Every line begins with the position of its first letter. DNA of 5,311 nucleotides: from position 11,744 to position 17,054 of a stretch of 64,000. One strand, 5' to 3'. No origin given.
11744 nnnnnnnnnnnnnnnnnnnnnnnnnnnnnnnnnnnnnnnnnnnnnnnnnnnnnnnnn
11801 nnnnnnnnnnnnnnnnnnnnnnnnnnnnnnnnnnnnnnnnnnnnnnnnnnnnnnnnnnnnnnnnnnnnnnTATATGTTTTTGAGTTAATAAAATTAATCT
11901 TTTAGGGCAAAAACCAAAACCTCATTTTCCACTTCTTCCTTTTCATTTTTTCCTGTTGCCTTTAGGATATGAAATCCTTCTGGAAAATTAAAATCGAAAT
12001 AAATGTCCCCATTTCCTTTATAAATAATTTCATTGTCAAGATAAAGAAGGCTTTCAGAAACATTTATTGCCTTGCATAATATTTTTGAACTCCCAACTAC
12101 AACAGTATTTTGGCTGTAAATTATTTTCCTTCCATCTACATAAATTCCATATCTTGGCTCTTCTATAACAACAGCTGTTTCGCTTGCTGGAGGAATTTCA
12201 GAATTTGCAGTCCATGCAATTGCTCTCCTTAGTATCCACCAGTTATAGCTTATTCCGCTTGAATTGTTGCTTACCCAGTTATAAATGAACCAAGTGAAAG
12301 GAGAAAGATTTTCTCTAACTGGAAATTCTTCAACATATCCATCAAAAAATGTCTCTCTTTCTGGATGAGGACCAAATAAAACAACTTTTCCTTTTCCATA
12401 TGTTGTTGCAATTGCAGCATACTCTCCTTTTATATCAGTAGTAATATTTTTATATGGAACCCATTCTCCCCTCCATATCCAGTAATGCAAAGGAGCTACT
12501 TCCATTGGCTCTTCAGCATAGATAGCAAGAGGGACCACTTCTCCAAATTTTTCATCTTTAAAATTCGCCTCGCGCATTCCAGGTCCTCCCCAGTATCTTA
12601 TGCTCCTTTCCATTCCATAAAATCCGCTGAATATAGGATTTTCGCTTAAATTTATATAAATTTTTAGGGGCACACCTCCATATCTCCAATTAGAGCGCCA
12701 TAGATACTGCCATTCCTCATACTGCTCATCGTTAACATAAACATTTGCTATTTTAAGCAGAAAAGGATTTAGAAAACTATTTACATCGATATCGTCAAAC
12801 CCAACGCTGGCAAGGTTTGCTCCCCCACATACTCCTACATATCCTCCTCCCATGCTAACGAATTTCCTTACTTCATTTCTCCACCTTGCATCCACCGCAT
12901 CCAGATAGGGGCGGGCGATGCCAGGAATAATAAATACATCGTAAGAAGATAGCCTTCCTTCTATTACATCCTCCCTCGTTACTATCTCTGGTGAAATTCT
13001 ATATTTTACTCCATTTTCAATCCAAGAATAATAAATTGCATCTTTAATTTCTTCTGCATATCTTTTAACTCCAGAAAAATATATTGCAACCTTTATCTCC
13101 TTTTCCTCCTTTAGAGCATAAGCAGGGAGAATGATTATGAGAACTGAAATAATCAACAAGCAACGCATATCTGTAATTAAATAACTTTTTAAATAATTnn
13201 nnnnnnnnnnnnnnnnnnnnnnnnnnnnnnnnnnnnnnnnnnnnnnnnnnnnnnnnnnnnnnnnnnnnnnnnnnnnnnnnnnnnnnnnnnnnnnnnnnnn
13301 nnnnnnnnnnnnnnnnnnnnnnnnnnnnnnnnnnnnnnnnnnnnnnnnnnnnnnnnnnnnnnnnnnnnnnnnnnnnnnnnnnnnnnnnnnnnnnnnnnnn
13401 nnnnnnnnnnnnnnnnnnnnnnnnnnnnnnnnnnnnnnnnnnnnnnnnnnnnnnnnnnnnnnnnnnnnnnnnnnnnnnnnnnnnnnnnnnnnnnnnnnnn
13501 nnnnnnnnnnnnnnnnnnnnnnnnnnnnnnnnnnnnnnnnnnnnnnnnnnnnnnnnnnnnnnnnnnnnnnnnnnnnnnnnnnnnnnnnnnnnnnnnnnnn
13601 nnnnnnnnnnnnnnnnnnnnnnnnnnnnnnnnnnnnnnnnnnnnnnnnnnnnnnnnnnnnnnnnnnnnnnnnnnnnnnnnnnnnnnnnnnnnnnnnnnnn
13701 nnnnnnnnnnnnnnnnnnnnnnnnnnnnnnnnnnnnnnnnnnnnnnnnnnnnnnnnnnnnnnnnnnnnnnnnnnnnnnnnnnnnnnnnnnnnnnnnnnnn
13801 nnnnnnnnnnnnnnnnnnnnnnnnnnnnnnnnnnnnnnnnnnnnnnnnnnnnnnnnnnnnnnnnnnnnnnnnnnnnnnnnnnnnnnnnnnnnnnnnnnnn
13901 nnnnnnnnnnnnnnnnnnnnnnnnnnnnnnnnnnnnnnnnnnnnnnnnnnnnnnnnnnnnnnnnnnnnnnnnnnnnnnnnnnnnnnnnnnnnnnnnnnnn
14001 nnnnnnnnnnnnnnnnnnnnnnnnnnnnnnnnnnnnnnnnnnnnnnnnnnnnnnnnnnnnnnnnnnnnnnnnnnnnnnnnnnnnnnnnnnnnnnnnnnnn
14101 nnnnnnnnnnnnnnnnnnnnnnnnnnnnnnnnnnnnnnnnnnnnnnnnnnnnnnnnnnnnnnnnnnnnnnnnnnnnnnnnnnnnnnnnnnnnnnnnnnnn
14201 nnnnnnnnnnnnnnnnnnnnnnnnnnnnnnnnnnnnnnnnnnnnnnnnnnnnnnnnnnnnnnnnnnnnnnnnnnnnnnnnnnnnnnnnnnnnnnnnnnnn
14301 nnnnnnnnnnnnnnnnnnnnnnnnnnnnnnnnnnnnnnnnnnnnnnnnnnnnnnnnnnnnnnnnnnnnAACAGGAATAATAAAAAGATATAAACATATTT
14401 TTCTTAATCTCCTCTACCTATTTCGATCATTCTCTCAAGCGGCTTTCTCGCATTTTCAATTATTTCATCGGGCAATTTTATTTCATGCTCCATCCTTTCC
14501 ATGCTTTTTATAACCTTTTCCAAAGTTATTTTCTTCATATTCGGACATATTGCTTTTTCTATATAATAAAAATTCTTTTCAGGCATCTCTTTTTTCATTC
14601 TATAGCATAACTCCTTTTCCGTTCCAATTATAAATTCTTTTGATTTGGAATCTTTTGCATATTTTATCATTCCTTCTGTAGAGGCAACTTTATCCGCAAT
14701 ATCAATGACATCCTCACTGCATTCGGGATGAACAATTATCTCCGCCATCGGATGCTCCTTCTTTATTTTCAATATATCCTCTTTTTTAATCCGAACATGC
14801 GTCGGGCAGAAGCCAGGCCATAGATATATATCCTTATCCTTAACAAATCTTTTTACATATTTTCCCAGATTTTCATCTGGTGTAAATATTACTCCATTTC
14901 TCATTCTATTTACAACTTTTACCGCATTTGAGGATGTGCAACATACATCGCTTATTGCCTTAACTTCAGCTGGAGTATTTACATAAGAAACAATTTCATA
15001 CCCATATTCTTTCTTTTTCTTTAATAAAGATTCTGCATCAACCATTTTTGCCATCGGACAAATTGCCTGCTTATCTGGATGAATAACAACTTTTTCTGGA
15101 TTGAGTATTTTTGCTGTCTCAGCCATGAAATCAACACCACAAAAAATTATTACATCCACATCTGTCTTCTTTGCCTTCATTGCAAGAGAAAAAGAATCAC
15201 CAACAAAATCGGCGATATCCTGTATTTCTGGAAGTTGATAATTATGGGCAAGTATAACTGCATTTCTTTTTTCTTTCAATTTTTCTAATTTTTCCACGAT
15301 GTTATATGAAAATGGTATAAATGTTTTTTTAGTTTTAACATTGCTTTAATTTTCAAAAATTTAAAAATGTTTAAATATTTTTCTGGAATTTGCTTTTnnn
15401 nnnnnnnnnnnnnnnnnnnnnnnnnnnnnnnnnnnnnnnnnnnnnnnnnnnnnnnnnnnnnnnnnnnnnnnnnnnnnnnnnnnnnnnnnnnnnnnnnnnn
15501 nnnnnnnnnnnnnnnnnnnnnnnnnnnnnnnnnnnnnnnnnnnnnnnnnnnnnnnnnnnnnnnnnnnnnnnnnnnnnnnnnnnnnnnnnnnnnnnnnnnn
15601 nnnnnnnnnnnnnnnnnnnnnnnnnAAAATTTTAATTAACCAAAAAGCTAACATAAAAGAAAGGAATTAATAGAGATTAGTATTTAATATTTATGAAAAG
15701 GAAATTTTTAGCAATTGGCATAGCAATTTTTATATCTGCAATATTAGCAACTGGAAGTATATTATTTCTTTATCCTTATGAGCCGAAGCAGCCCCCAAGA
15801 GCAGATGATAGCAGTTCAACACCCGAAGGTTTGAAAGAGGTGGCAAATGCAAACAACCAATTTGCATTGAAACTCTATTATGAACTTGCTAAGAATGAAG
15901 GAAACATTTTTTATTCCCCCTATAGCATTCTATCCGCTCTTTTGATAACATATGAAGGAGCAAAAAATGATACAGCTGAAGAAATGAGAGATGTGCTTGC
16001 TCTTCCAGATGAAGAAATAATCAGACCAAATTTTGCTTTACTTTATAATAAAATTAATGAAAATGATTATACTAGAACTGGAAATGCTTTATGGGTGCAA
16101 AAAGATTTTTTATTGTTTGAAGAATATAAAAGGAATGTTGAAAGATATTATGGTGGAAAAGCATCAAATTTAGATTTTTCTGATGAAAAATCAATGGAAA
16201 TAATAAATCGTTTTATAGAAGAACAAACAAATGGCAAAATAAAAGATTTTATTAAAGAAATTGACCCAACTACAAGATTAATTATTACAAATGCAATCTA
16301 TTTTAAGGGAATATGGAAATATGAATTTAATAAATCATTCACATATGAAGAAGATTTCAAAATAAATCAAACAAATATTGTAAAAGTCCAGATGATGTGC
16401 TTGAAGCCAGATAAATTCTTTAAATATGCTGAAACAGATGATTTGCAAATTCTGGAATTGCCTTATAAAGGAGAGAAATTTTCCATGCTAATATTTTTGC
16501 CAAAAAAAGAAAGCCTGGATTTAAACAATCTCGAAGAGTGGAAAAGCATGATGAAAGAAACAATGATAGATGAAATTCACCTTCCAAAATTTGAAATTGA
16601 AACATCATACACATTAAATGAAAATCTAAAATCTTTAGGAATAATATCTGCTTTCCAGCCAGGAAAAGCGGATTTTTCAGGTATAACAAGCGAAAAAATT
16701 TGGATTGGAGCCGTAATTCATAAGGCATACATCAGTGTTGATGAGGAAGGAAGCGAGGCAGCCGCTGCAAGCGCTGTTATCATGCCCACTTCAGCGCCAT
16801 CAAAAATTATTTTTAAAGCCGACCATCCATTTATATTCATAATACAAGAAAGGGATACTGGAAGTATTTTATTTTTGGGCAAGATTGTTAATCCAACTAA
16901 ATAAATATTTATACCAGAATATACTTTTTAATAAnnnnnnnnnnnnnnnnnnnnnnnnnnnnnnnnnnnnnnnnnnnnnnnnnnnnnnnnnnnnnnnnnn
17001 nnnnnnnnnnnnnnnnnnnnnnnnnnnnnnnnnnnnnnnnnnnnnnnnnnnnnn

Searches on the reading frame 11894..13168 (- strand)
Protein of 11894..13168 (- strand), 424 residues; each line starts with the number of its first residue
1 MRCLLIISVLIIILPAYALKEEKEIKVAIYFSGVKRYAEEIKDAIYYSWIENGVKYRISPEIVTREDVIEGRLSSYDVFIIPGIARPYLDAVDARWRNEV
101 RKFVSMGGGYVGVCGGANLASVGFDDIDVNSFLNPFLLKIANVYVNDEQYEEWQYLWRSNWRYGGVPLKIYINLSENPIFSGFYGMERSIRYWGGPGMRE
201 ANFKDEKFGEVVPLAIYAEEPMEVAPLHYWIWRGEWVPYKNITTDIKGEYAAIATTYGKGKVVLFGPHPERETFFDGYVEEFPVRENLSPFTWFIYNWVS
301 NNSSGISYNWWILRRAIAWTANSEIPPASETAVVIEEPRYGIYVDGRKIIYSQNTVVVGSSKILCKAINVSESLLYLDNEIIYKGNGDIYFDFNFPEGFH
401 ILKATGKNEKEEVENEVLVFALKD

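Call 83: search_protein_families(library=pfam, proteins=[window:11894-13168:-], max_evalue=0.001)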
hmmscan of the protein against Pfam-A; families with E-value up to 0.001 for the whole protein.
window:11894-13168:- (424 aa): 1 family
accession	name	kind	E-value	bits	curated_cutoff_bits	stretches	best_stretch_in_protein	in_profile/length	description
PF09825.15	BPL_N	-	2.5e-10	40.2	24.2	1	77-121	51-96/283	Biotin-protein ligase, N terminal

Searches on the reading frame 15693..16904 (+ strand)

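Call 83: search_protein_families(library=pfam, proteins=[window:15693-16904:+], max_evalue=0.001)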
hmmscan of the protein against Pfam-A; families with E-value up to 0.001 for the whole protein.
window:15693-16904:+ (403 aa): 1 family
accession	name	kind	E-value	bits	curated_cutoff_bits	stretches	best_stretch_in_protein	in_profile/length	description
PF00079.25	Serpin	-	1.8e-111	373.4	27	1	53-401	2-370/370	Serpin (serine protease inhibitor)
